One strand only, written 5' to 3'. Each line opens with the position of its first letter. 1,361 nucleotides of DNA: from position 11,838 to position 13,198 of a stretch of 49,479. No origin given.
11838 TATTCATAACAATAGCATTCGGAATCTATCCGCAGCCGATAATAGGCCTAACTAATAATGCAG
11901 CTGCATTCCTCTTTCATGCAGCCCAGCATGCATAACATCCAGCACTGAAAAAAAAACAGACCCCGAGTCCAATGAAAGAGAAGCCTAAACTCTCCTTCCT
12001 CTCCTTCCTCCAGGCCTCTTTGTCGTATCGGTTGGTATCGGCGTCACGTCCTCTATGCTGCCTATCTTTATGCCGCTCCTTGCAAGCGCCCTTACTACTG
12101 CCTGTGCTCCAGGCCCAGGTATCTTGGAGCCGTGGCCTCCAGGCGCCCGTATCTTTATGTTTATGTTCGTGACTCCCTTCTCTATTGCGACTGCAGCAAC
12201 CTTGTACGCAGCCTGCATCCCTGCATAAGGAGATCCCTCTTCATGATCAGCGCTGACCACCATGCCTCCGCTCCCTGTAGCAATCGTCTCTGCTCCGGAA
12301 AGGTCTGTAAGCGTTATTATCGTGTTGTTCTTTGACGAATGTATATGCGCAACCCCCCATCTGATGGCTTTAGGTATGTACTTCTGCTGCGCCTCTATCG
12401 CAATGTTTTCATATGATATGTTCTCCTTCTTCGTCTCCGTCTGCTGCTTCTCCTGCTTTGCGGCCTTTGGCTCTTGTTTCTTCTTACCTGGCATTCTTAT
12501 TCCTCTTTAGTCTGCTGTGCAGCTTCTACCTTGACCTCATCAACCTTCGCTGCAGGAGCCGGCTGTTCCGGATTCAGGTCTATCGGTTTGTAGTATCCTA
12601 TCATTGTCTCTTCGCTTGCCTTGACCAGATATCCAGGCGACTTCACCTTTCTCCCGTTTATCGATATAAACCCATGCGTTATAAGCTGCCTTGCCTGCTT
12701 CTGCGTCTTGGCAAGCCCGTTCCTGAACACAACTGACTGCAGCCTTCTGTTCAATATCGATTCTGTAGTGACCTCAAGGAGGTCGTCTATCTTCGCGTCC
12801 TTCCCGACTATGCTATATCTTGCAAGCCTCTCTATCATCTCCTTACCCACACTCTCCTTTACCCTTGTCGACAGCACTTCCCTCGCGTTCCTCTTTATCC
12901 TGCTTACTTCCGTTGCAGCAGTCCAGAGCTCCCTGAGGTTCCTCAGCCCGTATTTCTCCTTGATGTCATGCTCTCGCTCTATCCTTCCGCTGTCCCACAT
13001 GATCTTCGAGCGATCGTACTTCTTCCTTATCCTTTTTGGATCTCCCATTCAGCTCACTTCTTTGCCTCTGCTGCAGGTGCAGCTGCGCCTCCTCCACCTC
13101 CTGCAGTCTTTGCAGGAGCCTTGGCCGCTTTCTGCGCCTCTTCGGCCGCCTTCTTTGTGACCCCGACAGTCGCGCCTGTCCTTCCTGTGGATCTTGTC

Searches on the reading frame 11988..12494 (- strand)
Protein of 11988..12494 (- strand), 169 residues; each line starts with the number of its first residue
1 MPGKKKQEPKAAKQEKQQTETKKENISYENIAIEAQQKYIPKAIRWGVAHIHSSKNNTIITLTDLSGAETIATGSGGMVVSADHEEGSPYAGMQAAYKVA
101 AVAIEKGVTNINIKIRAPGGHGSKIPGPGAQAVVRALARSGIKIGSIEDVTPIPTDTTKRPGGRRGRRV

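Call 82: search_protein_families(library=pfam, proteins=[window:11988-12494:-], max_evalue=0.001)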
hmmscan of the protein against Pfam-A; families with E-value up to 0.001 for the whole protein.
window:11988-12494:- (169 aa): 1 family
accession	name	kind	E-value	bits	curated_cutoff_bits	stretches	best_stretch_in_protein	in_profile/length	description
PF00411.24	Ribosomal_S11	-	7.4e-40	136.2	25.1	1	47-165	1-110/110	Ribosomal protein S11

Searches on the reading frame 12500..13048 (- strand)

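Call 82: search_protein_families(library=pfam, proteins=[window:12500-13048:-], max_evalue=0.001)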
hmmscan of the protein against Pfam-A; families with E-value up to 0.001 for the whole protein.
window:12500-13048:- (183 aa): 2 families
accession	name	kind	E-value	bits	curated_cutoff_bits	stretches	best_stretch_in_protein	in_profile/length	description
PF01479.30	S4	-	5.8e-15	55.2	22.8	1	101-146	1-46/48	S4 domain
PF22421.1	SYY_C-terminal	-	2.5e-07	30.9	27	1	100-147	18-65/83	Tyrosine--tRNA ligase SYY-like C-terminal domain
